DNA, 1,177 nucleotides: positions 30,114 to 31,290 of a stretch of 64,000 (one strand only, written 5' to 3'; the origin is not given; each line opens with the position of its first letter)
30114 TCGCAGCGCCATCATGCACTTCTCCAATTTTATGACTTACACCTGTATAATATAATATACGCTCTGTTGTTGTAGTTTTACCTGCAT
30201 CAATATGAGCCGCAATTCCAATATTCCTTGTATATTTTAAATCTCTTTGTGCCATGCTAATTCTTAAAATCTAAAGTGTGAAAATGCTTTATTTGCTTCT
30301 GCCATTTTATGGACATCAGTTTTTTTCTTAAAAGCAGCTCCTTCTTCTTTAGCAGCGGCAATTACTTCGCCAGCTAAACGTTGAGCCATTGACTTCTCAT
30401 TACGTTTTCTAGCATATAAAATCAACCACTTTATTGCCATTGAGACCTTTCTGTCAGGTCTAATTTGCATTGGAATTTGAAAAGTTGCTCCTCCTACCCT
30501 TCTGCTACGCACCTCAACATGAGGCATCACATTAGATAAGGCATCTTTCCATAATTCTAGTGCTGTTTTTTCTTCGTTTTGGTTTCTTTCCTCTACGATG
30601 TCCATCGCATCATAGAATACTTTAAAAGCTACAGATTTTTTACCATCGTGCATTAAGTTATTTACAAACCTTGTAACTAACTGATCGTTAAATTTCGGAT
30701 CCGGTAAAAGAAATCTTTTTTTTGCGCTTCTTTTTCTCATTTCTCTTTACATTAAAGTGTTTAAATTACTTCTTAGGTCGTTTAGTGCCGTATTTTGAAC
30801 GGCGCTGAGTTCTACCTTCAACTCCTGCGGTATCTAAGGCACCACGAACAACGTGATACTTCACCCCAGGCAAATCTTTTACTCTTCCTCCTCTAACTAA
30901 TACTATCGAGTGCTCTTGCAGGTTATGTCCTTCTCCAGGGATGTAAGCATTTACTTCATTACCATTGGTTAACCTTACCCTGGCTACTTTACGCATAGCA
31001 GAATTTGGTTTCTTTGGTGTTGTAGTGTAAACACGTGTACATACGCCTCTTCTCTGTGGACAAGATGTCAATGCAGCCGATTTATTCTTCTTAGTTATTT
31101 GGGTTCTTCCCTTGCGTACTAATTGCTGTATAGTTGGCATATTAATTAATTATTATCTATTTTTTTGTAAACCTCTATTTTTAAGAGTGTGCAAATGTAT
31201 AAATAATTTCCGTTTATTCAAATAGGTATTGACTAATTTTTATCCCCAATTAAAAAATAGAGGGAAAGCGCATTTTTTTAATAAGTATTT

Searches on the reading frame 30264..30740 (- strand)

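Call 84: search_protein_families(library=pfam, proteins=[window:30264-30740:-], max_evalue=1e-8)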
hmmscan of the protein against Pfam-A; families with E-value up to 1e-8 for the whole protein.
window:30264-30740:- (158 aa): 1 family
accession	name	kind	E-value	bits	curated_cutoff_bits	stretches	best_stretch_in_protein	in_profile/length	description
PF00177.27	Ribosomal_S7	-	1.1e-59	200.7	24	1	1-151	1-148/148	Ribosomal protein S7p/S5e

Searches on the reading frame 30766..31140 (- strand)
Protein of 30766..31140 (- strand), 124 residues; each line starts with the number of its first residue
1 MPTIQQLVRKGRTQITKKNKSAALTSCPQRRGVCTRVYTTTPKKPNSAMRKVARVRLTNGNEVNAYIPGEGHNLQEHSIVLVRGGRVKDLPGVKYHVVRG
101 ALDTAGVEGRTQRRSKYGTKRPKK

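Call 84: search_protein_families(library=pfam, proteins=[window:30766-31140:-], max_evalue=1e-8)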
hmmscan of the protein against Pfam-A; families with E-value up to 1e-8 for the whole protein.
window:30766-31140:- (124 aa): 1 family
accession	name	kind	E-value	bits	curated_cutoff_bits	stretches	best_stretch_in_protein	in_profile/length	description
PF00164.32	Ribosom_S12_S23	-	1.7e-41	140.8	22.3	1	18-123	2-109/110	Ribosomal protein S12/S23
